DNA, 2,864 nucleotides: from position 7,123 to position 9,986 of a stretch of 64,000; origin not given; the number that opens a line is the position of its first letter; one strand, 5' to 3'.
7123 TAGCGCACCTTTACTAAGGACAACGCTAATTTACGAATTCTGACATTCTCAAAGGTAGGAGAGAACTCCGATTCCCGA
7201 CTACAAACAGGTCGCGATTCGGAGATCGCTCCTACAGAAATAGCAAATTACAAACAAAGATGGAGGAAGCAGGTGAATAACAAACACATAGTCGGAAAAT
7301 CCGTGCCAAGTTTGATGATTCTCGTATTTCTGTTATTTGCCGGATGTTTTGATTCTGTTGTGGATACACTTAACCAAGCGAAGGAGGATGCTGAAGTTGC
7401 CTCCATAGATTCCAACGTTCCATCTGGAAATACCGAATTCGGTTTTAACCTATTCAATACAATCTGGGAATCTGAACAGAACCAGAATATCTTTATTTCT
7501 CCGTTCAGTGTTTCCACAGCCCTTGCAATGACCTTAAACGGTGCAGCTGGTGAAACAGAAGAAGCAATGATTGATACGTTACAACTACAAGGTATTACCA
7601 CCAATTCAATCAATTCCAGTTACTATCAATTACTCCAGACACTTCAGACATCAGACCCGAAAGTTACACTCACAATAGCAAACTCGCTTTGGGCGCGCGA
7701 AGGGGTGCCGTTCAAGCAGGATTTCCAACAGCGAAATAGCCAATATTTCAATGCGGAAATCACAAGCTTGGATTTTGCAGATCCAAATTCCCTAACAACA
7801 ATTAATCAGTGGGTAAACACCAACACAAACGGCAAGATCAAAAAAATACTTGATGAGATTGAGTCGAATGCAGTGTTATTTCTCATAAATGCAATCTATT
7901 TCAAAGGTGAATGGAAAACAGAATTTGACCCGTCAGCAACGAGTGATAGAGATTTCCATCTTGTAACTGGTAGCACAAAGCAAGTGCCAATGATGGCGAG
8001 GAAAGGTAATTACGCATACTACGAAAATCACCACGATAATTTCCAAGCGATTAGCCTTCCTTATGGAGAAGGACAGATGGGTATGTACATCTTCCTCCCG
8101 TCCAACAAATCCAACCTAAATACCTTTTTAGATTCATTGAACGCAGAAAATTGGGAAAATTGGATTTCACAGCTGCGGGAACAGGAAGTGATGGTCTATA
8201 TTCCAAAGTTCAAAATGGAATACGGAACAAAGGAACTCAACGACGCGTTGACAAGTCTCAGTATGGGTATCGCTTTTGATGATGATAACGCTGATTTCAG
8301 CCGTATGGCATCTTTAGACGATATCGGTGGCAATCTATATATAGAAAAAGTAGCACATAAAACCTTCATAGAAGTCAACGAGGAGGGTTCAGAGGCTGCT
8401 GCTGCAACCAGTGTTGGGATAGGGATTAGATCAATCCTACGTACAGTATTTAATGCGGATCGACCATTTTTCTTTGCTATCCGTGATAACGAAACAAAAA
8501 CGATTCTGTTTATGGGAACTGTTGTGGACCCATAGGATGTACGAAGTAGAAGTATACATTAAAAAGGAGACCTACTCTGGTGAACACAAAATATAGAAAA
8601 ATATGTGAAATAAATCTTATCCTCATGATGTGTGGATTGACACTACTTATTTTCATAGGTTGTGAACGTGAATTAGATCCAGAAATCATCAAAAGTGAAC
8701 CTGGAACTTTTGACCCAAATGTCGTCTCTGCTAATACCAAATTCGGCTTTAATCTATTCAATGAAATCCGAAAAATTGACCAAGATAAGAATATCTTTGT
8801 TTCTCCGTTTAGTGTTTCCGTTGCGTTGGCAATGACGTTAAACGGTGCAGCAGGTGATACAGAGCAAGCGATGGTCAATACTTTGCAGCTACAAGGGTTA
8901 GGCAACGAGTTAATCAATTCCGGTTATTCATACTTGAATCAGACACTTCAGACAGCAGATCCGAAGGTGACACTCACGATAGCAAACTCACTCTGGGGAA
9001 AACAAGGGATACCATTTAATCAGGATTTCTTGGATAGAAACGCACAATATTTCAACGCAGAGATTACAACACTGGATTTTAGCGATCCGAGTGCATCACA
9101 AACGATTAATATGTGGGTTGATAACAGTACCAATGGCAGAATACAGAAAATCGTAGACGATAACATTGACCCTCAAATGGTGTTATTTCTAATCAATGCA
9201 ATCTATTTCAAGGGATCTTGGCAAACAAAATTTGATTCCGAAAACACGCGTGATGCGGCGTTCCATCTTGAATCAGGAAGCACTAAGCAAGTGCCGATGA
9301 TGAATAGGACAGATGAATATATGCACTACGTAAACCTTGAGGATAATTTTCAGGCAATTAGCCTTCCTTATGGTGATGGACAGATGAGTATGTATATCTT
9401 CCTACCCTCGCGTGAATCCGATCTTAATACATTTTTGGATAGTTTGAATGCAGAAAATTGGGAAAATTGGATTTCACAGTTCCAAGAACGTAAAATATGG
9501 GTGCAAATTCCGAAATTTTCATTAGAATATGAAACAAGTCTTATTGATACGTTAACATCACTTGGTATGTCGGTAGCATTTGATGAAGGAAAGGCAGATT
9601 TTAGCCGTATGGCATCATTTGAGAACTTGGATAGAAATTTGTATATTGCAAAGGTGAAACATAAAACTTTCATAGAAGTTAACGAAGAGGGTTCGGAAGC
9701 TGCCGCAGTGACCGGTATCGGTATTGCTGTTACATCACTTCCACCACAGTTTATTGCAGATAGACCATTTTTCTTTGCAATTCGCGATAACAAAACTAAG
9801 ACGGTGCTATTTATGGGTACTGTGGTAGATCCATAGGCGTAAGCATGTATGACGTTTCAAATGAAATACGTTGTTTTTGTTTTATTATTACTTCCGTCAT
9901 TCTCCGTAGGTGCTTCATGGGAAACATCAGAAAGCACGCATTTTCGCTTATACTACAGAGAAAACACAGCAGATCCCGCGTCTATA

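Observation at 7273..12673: Five-gene envelope operon: two tandem lipoprotein serpins with divergent reactive-centre loops, an MA-type metalloprotease, a PPP phosphatase and a TPR protein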

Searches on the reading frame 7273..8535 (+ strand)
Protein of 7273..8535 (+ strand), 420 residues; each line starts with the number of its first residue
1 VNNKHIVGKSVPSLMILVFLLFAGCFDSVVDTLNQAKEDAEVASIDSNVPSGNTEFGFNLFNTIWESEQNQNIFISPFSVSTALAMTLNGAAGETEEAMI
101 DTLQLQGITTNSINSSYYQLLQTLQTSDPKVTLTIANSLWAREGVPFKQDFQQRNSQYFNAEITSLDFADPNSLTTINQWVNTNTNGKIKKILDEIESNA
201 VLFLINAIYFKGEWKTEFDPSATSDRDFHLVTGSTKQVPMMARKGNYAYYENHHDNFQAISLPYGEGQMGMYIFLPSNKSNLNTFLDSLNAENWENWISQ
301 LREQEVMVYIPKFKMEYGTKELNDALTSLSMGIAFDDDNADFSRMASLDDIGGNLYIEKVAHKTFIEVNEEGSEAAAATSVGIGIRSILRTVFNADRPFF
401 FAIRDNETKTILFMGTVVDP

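Call 3: search_protein_families(library=pfam, proteins=[window:7273-8535:+], max_evalue=0.01)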
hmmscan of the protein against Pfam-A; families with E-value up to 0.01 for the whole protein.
window:7273-8535:+ (420 aa): 1 family
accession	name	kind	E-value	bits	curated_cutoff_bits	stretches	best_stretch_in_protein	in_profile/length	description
PF00079.25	Serpin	-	3.4e-124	415.2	27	1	52-420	2-370/370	Serpin (serine protease inhibitor)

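Call 4: search_protein_families(library=ncbifam, proteins=[window:7273-8535:+], max_evalue=0.01)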
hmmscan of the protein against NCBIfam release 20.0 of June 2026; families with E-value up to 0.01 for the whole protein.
window:7273-8535:+ (420 aa): 0 families

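Call 6: search_solved_structures(query=window:7273-8535:+, max_evalue=1e-40, show_alignments=3)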
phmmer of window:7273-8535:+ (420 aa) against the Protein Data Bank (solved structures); distinct sequences matched with E-value up to 1e-40: 124 (the best 60 are shown).
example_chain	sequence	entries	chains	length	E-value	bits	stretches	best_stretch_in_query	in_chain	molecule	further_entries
5cdx_A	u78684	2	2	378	9.3e-77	261.8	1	48-420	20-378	Conserpin | Conserpin in the latent state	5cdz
5ce0_A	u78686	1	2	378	3.3e-76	260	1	48-420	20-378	Native conserpin with Z-variant (E342K)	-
6ee5_A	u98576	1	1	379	8.6e-76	258.7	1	48-420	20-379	Conserpin-AATRCL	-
5ncs_A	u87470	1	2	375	4e-70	240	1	54-417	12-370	Serpin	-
5ncu_A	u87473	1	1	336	9.1e-64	219.1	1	54-382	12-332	Serpin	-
5nct_A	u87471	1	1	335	9.6e-64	219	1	54-381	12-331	Serpin-type proteinase inhibitor, miropin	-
5ncw_A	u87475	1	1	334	9.9e-64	219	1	54-381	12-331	Serpin-type proteinase inhibitor, miropin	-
8gxv_A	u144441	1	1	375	9.1e-60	205.9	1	55-420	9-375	Proteinase inhibitor I4 serpin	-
2pee_A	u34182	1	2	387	1.6e-57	198.5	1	44-418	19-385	Serine protease inhibitor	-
2vh4_A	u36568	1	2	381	1.8e-57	198.3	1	44-418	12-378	TENGPIN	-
2pef_A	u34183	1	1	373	2e-57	198.2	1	46-418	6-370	Serine protease inhibitor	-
9j91_A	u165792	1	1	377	3.6e-56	194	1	56-416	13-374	Serine protease inhibitor 1 serpin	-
4ga7_A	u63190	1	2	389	1.3e-55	192.2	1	49-418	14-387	Leukocyte elastase inhibitor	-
7qtz_A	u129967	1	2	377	3.2e-55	191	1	51-417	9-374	Putative salivary serpin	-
2dut_A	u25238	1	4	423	3.2e-55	190.9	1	51-416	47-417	Heterochromatin-associated protein MENT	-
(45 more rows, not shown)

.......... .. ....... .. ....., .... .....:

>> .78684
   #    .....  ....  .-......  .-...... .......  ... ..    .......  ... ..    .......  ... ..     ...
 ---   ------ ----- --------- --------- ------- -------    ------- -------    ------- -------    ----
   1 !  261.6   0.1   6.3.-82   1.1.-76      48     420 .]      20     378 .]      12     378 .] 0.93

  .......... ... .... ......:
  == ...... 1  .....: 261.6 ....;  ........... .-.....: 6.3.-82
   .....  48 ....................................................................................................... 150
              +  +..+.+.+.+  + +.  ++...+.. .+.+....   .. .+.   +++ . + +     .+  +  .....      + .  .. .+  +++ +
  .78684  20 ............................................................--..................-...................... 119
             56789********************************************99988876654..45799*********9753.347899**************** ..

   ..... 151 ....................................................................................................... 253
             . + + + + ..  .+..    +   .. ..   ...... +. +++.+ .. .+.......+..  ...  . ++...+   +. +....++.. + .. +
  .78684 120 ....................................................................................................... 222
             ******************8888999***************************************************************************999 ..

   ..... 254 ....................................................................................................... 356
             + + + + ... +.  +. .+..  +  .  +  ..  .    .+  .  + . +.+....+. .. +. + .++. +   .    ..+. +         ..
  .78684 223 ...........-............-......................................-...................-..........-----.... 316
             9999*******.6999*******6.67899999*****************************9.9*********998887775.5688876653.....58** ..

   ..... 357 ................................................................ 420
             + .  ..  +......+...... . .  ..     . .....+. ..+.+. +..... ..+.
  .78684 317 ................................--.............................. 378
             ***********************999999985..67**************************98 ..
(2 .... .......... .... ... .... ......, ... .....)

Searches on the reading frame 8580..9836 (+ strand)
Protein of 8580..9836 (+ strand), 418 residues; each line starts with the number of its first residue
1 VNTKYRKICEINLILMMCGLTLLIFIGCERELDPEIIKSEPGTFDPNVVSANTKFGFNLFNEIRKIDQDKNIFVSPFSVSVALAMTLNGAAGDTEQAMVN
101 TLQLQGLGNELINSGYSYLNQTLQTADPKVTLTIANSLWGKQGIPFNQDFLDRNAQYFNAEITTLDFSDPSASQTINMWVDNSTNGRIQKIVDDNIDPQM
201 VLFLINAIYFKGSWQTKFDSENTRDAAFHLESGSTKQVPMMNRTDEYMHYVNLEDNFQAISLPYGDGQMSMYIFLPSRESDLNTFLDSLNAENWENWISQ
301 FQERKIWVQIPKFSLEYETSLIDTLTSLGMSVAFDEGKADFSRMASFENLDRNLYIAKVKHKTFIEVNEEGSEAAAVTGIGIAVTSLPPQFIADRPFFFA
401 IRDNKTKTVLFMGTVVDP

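Call 3: search_protein_families(library=pfam, proteins=[window:8580-9836:+], max_evalue=0.01)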
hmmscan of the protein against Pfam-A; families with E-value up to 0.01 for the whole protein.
window:8580-9836:+ (418 aa): 1 family
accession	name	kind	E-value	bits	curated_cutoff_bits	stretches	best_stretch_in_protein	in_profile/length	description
PF00079.25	Serpin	-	7.7e-125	417.4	27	1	51-418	2-370/370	Serpin (serine protease inhibitor)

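Call 4: search_protein_families(library=ncbifam, proteins=[window:8580-9836:+], max_evalue=0.01)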
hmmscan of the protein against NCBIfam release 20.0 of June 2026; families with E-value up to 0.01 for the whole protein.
window:8580-9836:+ (418 aa): 0 families

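Call 50: find_homologous_proteins(query=window:8580-9836:+, max_evalue=1e-30)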
Query window:8580-9836:+ (418 aa): 6658 proteins with E <= 1e-30 among 8000 candidates; the best 120 are listed.
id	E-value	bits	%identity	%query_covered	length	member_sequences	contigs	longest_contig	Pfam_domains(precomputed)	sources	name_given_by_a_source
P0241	1.8e-255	866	96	96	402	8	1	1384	PF00079.26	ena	-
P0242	3.7e-253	858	90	100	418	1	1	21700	PF00079.26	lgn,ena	-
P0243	1.1e-243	827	90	97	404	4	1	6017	PF00079.26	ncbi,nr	ncbi:serpin family protein, partial [Candidatus Poribacteria bacterium]|nr:serpin family protein [Ca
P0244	4.8e-236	802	85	99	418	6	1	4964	PF00079.26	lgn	-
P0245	1.1e-219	748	79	100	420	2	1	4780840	PF00079.26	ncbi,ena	-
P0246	8.1e-218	741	79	100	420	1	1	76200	PF00079.26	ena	-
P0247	8.4e-181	620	66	100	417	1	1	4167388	PF00079.26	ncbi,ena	-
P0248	4.4e-180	617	65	100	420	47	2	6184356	PF00079.26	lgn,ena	-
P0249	4.1e-179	614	68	94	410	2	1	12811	PF00079.26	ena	-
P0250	4.8e-179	614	66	100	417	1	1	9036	PF00079.26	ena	-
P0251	8.2e-179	613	65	99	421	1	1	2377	PF00079.26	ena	-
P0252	1.6e-178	612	68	96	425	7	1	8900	PF00079.26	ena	-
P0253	1.7e-178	612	68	94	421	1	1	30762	PF00079.26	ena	-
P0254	5.3e-178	610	65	99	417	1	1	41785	PF00079.26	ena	-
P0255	5.5e-178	610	66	100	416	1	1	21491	PF00079.26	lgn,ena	-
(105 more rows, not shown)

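Call 51: search_solved_structures(query=window:8580-9836:+, max_evalue=1e-55, show_alignments=5)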
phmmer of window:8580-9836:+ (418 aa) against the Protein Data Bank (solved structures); distinct sequences matched with E-value up to 1e-55: 31.
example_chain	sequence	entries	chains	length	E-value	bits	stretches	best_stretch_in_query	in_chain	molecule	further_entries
5cdx_A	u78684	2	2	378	3.4e-77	263.6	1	48-418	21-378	Conserpin | Conserpin in the latent state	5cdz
6ee5_A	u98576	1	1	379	1e-76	262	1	48-418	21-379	Conserpin-AATRCL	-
5ce0_A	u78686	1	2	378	1.2e-76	261.7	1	48-418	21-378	Native conserpin with Z-variant (E342K)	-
5ncs_A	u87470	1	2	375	2.8e-66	227.6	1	49-415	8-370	Serpin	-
3fgq_A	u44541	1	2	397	2.4e-65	224.5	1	54-418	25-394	Neuroserpin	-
3f5n_A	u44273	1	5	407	2.7e-65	224.4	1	54-418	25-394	Neuroserpin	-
8gxv_A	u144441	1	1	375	6.8e-62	213.2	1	68-418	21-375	Proteinase inhibitor I4 serpin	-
9j91_A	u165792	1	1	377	2.4e-60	208.1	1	55-414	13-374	Serine protease inhibitor 1 serpin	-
4ga7_A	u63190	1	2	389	3.3e-59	204.3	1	48-416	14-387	Leukocyte elastase inhibitor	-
2zv6_A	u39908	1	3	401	4e-59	204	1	49-415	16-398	Serpin B3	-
5ncu_A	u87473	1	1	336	4.3e-59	204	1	49-382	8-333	Serpin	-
4zk0_A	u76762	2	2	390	4.5e-59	203.9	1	49-415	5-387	Serpin B4 | Serpin B3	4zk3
5nct_A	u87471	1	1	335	5.9e-59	203.5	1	49-381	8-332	Serpin-type proteinase inhibitor, miropin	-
5ncw_A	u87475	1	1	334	6.9e-59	203.3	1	49-380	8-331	Serpin-type proteinase inhibitor, miropin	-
2arq_A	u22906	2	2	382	3.9e-58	200.8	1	50-415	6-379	Plasminogen activator inhibitor-2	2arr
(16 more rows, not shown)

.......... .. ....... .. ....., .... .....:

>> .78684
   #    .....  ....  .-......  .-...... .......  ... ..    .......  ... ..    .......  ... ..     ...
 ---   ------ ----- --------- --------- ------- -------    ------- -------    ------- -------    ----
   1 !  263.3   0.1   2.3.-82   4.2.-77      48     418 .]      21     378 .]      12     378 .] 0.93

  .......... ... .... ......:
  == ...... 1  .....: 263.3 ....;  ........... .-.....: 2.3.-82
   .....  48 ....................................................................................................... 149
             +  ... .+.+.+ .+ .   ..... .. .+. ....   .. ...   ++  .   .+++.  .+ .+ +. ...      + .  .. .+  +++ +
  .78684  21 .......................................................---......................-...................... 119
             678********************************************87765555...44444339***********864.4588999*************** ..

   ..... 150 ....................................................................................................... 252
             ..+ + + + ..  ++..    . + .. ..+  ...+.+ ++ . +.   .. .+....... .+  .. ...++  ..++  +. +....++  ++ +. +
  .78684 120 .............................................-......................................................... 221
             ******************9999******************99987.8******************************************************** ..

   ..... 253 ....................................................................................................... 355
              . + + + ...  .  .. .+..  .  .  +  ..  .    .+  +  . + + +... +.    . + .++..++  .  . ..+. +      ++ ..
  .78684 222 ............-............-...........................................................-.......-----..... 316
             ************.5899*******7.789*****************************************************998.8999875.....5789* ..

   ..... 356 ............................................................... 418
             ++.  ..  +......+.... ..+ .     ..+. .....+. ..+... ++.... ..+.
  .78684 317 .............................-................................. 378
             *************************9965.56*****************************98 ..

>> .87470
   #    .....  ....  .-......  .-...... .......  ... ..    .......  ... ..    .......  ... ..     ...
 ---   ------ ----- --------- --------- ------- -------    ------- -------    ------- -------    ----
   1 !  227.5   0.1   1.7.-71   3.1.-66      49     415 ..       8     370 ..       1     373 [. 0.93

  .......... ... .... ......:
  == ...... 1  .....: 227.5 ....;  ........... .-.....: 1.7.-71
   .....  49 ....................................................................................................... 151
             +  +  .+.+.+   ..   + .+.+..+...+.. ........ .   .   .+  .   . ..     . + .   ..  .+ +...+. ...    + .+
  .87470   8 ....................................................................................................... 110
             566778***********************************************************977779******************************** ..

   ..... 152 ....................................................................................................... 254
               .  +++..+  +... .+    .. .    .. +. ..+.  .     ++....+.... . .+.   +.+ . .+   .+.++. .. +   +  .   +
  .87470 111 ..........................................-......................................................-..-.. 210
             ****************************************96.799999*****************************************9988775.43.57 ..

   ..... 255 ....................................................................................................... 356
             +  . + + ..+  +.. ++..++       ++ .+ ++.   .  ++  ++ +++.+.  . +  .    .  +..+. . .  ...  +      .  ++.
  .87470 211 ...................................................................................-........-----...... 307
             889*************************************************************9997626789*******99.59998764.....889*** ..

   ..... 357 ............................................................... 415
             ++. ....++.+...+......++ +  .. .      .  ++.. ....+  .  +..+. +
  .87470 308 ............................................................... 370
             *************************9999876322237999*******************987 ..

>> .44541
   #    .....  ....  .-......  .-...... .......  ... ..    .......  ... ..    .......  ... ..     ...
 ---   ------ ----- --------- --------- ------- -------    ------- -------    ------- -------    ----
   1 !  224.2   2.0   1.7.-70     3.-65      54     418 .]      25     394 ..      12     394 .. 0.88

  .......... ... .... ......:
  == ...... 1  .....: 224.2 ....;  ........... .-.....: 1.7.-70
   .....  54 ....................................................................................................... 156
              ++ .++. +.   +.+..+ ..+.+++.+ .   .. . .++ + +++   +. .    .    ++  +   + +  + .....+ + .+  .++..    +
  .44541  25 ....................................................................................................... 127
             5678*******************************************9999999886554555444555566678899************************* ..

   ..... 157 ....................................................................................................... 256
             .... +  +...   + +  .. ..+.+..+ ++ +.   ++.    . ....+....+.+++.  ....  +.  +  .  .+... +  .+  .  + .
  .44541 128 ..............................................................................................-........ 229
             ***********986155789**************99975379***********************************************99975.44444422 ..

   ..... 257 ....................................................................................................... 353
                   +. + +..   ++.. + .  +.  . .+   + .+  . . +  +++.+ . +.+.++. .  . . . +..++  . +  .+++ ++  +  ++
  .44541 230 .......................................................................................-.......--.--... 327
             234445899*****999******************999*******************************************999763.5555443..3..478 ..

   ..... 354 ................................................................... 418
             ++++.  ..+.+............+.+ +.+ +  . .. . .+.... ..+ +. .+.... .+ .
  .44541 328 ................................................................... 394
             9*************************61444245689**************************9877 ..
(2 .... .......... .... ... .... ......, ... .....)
